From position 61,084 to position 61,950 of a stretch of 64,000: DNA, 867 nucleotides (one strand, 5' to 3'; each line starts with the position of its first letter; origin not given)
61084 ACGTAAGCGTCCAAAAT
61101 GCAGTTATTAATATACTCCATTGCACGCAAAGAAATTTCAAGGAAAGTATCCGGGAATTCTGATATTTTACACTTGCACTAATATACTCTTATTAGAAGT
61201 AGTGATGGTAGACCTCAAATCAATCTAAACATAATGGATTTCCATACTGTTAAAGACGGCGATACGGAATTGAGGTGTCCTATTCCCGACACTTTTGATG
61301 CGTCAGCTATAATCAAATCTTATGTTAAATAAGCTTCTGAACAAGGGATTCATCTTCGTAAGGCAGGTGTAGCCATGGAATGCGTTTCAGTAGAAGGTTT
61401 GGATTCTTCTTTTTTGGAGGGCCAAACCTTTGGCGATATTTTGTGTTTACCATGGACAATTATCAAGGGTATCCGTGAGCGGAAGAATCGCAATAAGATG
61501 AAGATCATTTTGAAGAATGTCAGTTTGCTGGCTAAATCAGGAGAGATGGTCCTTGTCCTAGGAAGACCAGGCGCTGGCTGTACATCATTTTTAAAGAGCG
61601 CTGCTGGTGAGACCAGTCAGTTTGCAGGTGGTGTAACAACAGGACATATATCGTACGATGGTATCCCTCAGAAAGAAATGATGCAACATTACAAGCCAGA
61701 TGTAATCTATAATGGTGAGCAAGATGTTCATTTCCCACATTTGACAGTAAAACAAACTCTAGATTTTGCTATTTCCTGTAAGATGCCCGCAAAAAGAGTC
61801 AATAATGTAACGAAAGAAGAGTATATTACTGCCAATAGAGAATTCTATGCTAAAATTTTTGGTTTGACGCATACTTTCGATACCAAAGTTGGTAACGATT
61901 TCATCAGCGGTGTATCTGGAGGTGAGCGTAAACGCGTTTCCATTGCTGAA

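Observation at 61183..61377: PDR18 begins about 130 aa short of its paralogs and has an in-frame N-terminal remnant ORF upstream, separated by one TAA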

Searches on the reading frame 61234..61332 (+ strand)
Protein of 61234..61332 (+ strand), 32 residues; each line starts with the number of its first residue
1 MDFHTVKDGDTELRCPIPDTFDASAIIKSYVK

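Call 27: find_encoding_contigs(protein=window:61234-61332:+, flank=2500, max_places=10)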
Protein window:61234-61332:+ (32 aa): 5 contigs read that carry it; 5 places shown.
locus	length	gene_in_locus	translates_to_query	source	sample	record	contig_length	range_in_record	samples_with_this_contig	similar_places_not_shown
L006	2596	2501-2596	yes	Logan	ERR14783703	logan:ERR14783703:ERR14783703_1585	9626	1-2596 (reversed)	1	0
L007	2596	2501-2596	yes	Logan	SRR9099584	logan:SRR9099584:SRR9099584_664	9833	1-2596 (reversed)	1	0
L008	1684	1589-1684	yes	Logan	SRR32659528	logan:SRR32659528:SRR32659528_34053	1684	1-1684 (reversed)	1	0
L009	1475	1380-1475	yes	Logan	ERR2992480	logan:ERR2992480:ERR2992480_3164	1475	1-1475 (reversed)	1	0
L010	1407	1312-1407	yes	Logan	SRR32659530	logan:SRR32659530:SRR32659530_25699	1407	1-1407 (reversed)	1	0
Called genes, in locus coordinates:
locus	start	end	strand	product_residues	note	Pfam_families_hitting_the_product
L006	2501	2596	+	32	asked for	?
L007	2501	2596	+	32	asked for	?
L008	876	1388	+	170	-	-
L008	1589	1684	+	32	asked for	?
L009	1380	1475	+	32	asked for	?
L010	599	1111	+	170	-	-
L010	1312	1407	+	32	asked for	?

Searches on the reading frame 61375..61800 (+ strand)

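Call 38: search_protein_families(library=pfam, proteins=[window:61375-61800:+], max_evalue=1)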
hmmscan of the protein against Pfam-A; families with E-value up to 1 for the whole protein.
seq(142 aa): 1 family
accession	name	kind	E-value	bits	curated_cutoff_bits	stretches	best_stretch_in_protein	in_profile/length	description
PF00005.33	ABC_tran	-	5.4e-10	40.4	25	1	46-128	1-79/137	ABC transporter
